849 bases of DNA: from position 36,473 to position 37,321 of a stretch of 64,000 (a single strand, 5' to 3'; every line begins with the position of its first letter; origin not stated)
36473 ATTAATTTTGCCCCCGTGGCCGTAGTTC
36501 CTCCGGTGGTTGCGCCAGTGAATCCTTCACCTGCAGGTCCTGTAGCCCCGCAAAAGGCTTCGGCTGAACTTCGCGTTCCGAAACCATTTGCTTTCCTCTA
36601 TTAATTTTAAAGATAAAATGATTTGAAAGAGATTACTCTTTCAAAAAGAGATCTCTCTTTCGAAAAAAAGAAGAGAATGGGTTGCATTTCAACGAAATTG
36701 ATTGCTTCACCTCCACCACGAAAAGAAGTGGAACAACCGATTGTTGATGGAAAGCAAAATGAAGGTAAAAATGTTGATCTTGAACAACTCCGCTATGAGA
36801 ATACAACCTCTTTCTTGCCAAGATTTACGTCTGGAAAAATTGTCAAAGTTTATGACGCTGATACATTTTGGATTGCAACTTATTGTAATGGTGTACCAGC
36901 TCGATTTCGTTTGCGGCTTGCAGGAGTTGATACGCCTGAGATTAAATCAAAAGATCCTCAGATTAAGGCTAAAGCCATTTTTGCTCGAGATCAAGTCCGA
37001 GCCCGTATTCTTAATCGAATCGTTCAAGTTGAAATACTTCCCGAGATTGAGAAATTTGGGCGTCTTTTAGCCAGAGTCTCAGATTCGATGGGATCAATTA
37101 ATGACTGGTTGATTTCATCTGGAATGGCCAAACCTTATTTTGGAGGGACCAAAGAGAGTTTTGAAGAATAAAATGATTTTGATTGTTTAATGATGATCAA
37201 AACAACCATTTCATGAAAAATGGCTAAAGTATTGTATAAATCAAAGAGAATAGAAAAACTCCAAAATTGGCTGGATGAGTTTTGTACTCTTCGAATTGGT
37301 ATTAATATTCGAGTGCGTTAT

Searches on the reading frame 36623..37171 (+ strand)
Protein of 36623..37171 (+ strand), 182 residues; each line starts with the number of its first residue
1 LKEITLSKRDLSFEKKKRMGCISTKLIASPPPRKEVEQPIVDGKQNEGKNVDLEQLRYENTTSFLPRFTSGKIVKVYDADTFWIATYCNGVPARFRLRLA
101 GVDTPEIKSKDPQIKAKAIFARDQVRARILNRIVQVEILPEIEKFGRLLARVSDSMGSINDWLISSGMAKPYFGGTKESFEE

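Call 4: search_protein_families(library=pfam, proteins=[window:36623-37171:+], max_evalue=0.1)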
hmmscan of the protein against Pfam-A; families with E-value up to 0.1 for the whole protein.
window:36623-37171:+ (182 aa): 1 family
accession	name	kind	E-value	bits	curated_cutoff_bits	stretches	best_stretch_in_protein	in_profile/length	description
PF00565.23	SNase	-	1.2e-07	32.6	21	1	96-173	1-78/107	Staphylococcal nuclease homologue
